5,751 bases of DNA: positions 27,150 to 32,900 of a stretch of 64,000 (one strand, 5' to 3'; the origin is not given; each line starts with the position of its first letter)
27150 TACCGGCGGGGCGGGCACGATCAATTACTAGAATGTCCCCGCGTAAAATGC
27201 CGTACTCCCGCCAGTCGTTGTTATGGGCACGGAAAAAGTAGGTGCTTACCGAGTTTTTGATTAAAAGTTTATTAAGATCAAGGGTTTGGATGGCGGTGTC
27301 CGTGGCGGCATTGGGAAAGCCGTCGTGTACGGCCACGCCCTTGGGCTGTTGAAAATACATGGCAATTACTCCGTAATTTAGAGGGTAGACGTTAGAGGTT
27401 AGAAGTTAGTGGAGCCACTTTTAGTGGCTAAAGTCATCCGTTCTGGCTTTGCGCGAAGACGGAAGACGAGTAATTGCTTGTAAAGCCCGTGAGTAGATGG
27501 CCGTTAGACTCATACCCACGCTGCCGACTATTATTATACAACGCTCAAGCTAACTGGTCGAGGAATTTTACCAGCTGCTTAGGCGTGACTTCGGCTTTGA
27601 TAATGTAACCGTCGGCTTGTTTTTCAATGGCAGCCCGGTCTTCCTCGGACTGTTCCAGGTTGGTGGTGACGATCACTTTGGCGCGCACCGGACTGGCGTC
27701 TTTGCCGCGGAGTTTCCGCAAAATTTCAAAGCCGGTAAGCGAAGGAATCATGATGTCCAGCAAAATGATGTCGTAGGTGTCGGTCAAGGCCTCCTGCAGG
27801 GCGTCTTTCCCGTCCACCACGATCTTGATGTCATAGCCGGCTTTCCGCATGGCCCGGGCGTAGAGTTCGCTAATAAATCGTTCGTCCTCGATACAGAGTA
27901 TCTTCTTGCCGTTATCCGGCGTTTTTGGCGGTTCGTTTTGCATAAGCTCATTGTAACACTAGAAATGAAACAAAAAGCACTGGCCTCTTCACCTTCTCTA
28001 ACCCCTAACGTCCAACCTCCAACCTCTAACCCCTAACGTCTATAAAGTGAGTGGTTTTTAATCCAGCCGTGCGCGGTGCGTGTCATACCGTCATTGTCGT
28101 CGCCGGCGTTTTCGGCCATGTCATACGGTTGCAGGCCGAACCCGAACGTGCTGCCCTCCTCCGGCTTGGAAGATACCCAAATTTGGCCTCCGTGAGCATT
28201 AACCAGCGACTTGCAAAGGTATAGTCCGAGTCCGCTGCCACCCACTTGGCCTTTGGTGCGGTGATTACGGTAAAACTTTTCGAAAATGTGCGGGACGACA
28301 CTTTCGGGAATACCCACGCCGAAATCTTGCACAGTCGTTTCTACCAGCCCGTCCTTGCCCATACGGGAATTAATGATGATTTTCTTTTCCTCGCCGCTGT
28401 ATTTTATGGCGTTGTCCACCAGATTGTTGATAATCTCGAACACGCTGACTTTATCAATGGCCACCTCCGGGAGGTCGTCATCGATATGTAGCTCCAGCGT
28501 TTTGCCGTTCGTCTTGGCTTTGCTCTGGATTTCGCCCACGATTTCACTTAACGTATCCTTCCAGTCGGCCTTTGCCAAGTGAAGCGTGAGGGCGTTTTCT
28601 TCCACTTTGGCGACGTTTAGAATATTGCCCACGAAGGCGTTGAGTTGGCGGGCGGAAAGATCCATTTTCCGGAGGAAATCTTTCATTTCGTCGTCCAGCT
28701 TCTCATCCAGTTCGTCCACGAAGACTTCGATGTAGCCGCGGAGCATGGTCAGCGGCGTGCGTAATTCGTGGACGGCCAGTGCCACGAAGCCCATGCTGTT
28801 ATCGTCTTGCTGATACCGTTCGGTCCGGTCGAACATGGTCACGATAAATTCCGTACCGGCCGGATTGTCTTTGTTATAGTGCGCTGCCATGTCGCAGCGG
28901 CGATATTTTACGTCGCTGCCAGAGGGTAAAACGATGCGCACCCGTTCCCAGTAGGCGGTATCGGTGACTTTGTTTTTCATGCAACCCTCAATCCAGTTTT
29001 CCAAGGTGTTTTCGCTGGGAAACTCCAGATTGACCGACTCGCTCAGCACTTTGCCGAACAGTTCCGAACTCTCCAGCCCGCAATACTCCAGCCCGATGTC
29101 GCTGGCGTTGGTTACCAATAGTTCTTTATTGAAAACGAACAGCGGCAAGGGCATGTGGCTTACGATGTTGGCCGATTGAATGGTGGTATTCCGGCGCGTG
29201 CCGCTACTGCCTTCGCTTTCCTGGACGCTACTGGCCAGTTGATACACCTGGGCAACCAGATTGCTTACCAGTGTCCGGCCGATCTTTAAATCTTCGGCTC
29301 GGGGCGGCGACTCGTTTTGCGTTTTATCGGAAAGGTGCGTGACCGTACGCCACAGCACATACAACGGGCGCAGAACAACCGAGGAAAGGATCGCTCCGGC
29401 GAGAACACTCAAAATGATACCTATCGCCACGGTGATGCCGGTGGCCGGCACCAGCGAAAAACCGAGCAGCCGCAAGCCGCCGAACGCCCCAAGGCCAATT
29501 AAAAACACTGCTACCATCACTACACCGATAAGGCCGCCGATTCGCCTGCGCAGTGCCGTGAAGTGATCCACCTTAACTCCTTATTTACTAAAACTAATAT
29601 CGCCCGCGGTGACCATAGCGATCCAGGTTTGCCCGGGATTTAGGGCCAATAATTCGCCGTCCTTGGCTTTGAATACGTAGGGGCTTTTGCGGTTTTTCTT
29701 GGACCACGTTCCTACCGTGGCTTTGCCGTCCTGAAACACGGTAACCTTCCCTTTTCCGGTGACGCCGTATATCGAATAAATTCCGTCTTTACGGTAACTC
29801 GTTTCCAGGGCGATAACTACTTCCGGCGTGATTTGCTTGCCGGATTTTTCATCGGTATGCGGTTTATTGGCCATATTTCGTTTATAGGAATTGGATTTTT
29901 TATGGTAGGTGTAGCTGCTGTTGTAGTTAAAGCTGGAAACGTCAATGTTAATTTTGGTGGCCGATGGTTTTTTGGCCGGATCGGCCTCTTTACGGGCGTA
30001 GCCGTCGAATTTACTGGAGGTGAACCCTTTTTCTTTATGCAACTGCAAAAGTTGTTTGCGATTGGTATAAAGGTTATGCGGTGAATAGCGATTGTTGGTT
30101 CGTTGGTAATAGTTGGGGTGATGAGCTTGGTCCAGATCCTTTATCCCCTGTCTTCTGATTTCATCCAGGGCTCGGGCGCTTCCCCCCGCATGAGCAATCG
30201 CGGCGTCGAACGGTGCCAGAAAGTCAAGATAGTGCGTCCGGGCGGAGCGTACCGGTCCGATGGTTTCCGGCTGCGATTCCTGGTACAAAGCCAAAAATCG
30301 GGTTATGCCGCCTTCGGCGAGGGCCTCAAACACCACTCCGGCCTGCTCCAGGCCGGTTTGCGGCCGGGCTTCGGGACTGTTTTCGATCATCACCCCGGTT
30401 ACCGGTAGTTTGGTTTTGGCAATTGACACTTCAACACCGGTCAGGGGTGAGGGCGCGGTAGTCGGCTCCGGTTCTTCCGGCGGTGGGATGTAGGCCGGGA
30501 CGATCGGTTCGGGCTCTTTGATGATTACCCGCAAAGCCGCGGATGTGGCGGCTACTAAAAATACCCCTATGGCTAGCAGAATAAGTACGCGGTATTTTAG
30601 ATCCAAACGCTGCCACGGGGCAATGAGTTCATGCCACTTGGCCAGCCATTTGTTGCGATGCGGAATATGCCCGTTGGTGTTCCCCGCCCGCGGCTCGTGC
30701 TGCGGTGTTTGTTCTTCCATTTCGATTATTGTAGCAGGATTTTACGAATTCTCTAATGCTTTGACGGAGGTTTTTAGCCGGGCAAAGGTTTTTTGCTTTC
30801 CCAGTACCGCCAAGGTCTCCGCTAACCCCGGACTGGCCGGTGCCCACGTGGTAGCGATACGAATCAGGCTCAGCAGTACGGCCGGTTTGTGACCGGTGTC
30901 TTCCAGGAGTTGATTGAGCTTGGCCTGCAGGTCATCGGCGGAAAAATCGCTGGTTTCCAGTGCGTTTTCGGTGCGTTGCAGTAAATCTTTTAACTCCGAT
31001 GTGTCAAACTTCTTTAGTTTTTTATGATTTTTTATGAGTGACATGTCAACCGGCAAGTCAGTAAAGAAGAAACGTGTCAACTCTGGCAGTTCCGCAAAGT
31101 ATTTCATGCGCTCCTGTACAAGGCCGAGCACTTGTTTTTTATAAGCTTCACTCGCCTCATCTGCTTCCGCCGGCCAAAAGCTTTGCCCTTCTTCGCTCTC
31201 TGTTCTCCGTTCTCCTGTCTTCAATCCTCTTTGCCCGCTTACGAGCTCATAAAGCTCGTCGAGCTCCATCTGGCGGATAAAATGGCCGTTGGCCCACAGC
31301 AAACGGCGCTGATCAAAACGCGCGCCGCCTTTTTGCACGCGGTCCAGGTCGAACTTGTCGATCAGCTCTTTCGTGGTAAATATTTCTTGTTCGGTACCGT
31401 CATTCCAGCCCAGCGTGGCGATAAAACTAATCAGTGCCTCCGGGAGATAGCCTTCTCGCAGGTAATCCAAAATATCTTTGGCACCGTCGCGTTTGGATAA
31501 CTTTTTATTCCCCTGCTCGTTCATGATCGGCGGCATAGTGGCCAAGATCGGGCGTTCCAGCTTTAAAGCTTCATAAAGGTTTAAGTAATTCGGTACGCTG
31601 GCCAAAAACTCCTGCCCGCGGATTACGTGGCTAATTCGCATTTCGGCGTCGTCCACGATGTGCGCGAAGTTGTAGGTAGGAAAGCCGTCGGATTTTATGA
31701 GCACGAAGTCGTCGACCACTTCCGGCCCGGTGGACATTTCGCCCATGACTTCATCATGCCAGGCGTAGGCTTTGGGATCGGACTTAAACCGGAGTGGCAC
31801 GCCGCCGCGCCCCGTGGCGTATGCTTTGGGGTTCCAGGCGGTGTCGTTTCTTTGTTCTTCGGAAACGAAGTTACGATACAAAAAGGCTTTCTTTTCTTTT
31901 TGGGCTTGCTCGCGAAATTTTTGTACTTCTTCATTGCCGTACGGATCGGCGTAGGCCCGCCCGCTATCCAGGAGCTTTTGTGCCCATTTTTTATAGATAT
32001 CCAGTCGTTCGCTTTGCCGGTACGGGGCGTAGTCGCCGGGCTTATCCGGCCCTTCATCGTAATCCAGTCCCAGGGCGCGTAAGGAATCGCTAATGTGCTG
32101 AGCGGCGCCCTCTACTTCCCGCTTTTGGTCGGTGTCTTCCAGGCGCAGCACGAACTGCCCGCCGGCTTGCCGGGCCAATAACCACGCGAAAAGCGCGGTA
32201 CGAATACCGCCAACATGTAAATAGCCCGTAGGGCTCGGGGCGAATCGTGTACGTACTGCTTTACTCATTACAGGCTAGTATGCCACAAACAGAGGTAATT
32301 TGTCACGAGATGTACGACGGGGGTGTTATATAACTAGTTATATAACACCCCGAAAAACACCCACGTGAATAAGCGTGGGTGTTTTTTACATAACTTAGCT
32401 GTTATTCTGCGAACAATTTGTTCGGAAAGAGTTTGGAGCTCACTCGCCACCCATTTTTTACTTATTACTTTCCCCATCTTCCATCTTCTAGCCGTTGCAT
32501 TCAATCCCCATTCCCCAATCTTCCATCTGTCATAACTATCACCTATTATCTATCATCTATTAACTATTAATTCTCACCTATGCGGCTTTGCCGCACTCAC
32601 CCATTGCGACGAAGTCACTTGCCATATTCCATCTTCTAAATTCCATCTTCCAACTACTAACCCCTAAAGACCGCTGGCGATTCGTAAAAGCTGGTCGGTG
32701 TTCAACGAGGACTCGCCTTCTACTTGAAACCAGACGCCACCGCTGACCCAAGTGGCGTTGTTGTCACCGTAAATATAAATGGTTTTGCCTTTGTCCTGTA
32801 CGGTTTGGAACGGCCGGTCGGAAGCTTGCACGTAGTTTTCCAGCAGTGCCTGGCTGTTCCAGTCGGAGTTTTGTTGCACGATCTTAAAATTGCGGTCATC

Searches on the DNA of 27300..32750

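Call 83: search_rna_families(source=window, start=27300, end=32750, threshold=evalue, max_evalue=1)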
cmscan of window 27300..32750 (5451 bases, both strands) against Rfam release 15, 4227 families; matches with E-value up to 1: 1.
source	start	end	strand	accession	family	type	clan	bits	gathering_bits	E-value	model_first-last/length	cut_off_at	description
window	32569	32626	-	RF02950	D12-methyl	Gene; sRNA;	-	23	57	0.55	1-64/64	no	D12-methyl RNA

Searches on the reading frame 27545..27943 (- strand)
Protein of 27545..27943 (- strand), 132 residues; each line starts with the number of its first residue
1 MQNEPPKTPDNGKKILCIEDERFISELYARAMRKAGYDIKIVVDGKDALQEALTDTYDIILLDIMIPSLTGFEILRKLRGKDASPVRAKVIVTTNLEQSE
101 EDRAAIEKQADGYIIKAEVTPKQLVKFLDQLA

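Call 11: search_protein_families(library=pfam, proteins=[window:27545-27943:-])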
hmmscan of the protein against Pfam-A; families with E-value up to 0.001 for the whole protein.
window:27545-27943:- (132 aa): 1 family
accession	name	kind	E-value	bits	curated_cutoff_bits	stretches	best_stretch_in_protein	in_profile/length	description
PF00072.30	Response_reg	-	1.4e-19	70.8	30.2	1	15-126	1-108/111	Response regulator receiver domain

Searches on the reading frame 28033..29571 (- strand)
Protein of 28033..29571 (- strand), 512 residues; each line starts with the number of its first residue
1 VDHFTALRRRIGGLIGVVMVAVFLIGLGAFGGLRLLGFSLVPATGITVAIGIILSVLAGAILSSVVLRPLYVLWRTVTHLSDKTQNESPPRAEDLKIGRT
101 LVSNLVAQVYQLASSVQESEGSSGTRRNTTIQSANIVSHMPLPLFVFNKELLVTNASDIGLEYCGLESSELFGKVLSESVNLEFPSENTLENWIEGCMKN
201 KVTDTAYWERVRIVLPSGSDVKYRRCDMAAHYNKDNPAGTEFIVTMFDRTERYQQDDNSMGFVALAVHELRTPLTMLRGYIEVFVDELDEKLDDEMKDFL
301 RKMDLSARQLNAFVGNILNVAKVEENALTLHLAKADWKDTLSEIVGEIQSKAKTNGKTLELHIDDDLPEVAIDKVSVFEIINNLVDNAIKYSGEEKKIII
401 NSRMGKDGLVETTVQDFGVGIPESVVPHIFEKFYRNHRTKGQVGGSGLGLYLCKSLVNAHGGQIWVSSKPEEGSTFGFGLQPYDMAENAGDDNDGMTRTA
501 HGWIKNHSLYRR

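Call 11: search_protein_families(library=pfam, proteins=[window:28033-29571:-])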
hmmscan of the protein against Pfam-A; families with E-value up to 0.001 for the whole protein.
window:28033-29571:- (512 aa): 2 families
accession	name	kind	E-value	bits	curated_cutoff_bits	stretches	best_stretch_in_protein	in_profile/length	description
PF02518.31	HATPase_c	-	1.4e-27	96.8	26.4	1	373-480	2-107/111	Histidine kinase-, DNA gyrase B-, and HSP90-like ATPase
PF00512.31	HisKA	-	1.4e-12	47.9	26.9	1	262-325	5-65/66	His Kinase A (phospho-acceptor) domain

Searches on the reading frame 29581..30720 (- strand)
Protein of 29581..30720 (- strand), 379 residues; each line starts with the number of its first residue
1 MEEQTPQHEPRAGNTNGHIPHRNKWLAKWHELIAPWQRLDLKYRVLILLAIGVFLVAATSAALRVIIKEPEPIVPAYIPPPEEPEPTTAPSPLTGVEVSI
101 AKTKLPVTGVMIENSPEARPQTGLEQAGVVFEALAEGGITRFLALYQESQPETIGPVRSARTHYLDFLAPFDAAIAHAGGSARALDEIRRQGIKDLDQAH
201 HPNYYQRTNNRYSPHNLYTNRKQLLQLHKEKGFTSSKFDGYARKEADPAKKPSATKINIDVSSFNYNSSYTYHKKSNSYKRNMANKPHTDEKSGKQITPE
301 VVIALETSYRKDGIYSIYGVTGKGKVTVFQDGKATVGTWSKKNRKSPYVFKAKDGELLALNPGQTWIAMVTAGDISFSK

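Call 71: search_protein_families(library=pfam, proteins=[window:29581-30720:-], max_evalue=0.001)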
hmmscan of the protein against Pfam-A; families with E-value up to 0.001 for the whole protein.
window:29581-30720:- (379 aa): 2 families
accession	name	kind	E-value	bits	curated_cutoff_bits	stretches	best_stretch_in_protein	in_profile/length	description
PF11258.13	DUF3048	-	2.8e-45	154.5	25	1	93-233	1-147/148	Protein of unknown function (DUF3048) N-terminal domain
PF17479.7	DUF3048_C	-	8.4e-25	87.8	25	1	264-367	8-114/114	Protein of unknown function (DUF3048) C-terminal domain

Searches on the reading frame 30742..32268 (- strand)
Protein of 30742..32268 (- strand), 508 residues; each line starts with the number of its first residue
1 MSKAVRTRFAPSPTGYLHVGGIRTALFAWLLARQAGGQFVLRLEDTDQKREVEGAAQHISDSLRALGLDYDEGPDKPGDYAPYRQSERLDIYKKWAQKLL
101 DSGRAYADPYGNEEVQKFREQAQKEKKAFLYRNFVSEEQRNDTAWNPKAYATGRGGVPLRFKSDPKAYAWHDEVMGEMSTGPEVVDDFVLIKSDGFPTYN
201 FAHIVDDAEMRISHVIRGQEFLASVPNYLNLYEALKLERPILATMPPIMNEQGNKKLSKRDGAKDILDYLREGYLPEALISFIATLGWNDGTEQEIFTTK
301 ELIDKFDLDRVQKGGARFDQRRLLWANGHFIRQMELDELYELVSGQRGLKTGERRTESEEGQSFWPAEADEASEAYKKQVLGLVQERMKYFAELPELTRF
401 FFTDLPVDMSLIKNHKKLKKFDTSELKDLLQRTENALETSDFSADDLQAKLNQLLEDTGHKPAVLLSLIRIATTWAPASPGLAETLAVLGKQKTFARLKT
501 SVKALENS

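Call 11: search_protein_families(library=pfam, proteins=[window:30742-32268:-])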
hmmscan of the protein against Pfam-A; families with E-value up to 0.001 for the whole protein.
window:30742-32268:- (508 aa): 2 families
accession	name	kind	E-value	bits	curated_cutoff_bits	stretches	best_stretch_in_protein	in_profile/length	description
PF00749.27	tRNA-synt_1c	-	2.2e-87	293.3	23.4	1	5-325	2-314/314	tRNA synthetases class I (E and Q), catalytic domain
PF19269.4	Anticodon_2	-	9.3e-26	91.3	23.6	1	370-500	10-139/141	Anticodon binding domain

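Call 12: find_encoding_contigs(protein=window:30742-32268:-, flank=2000, max_places=4)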
Protein window:30742-32268:- (508 aa): no gene with exactly this product is on record in the collection.

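Call 15: find_related_loci(query=window:30742-32268:-, collection=genome_contigs, flank=10000)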
Query window:30742-32268:- (508 aa) in genome_contigs; peptide patterns used: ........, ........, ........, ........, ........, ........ (x = any residue, [..] = any of these).
600 stretches matched a pattern (row limit reached: there are more); 595 encode a relative of the query (tblastn E <= 1e-3); the best 80 are kept; 80 distinct loci.
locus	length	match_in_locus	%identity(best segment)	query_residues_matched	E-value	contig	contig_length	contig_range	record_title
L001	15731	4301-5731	69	1-506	0e+0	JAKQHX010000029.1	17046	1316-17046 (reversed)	MAG: bacterium isolate USDE_metabat.59 k141_922598, whole genome shotgun sequence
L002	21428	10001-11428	67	1-505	0e+0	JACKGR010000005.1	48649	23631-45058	MAG: Candidatus Nomurabacteria bacterium isolate HK-STAS-PATE-43 HK-STAS-PATE-43_5, whole genome shotgun sequence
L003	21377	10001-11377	71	5-492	0e+0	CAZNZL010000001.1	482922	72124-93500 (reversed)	MAG TPA_asm: uncultured Candidatus Saccharibacteria bacterium isolate SRP144015_co1_12 genome assembly, contig: NODE_4_l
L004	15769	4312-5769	68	5-507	0e+0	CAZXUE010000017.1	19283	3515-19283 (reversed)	MAG TPA_asm: uncultured Candidatus Saccharibacteria bacterium isolate SRP285395_co1_531 genome assembly, contig: NODE_43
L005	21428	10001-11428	68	1-505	0e+0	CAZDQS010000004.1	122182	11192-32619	MAG TPA_asm: uncultured Candidatus Saccharibacteria bacterium isolate SRP144015_co1_47 genome assembly, contig: NODE_82_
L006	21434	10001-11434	67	1-507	0e+0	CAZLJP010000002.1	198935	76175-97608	MAG TPA_asm: uncultured Candidatus Saccharibacteria bacterium isolate SRP193066_co1_131 genome assembly, contig: NODE_96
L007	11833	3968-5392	68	1-505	0e+0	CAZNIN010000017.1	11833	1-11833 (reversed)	MAG TPA_asm: uncultured Candidatus Saccharibacteria bacterium isolate SRP144015_co1_53 genome assembly, contig: NODE_250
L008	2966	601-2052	67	5-507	0e+0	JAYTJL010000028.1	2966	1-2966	MAG: Candidatus Saccharibacteria bacterium isolate GFS_2951 GFS_2951_27, whole genome shotgun sequence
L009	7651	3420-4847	66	4-505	0e+0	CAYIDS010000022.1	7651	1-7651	MAG TPA_asm: uncultured Candidatus Saccharimonas sp. isolate ERP119705_co18_46 genome assembly, contig: NODE_12537_lengt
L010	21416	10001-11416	67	5-505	0e+0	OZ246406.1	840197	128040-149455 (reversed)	MAG: uncultured Candidatus Saccharibacteria bacterium isolate SRP298887_co1_104 genome assembly, chromosome: 1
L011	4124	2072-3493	66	3-505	0e+0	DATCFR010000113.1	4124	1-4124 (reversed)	MAG TPA_asm: Candidatus Saccharimonadales bacterium isolate SMAG_U7785 k141_137482, whole genome shotgun sequence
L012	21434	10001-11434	65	1-507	0e+0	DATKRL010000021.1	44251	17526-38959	MAG TPA_asm: Candidatus Dormiibacterota bacterium isolate SMAG_U14027 k141_147697, whole genome shotgun sequence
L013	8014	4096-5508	67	3-502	0e+0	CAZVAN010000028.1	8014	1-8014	MAG TPA_asm: uncultured Candidatus Saccharibacteria bacterium isolate binchicken_co54_401 genome assembly, contig: NODE_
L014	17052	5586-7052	64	1-508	0e+0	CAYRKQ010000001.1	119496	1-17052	MAG TPA_asm: uncultured Candidatus Saccharibacteria bacterium isolate SRP344714_co2_488 genome assembly, contig: NODE_31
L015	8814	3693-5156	66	4-505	0e+0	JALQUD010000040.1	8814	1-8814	MAG: Candidatus Saccharimonadia bacterium isolate DFJ.1 NODE_40_length_8814_cov_3.648392, whole genome shotgun sequence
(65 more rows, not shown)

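Call 30: find_homologous_proteins(query=window:30742-32268:-, max_evalue=1e-100)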
Query window:30742-32268:- (508 aa): 7821 proteins with E <= 1e-100 among 8000 candidates; the best 120 are listed.
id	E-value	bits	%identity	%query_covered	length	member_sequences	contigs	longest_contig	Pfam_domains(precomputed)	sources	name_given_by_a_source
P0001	0.0e+0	1148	100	100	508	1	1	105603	PF19269.5,PF00749.28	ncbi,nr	ncbi:MAG: glutamate--tRNA ligase [Candidatus Saccharibacteria bacterium]|nr:glutamate--tRNA ligase [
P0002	2.8e-243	826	74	99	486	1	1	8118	PF19269.5,PF00749.28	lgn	-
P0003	3.3e-233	793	73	99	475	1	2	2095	PF19269.5,PF00749.28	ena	-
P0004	6.0e-226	769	68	99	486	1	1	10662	PF19269.5,PF00749.28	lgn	-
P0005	6.4e-226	769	67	99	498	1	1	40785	PF19269.5,PF00749.28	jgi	-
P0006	1.4e-225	768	69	99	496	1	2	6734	PF19269.5,PF00749.28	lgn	-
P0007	3.8e-225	766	69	99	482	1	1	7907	PF19269.5,PF00749.28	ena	-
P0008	5.3e-225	766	70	99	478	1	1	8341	PF19269.5,PF00749.28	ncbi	-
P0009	6.6e-225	765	69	100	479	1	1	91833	PF19269.5,PF00749.28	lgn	-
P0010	1.5e-224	764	69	99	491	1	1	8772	PF19269.5,PF00749.28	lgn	-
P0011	8.7e-224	762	70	99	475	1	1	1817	PF19269.5,PF00749.28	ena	-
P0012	1.1e-223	761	68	99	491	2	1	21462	PF19269.5,PF00749.28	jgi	jgi:glutamyl-tRNA synthetase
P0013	2.5e-223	760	69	99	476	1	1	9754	PF19269.5,PF00749.28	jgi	jgi:glutamyl-tRNA synthetase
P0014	2.8e-223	760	68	99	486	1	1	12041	PF19269.5,PF00749.28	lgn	-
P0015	4.3e-223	759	71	98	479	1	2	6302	PF19269.5,PF00749.28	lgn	-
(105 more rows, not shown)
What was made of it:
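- The source is a metagenome-assembled genome (call 30).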

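Call 31: find_encoding_contigs(protein=P0001, flank=10000, max_places=3)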
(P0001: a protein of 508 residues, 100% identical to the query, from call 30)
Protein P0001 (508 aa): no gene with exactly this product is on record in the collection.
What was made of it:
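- Tried and rejected: Exact-protein look-ups of the window's GluRS failed (calls 12, 31).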

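Call 32: find_encoding_contigs(protein=P0002, flank=10000, max_places=3)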
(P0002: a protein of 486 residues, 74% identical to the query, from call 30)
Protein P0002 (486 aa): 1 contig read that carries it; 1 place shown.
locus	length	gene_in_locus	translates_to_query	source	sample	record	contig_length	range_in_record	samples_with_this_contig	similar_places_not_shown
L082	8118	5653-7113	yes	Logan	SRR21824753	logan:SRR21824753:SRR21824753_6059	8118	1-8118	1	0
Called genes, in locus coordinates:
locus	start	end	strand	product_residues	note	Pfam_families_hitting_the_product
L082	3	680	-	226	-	?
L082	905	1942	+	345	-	PF14285:DUF4367 (weak)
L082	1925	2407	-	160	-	-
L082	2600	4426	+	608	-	PF00009:GTP_EFTU, PF01926:MMR_HSR1 (weak), PF22042:EF-G_D2 (weak), PF03144:GTP_EFTU_D2, PF00679:EFG_C, PF21018:BipA_C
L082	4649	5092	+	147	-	-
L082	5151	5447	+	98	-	-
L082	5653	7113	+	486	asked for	PF00749:tRNA-synt_1c, PF19269:Anticodon_2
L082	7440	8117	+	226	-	?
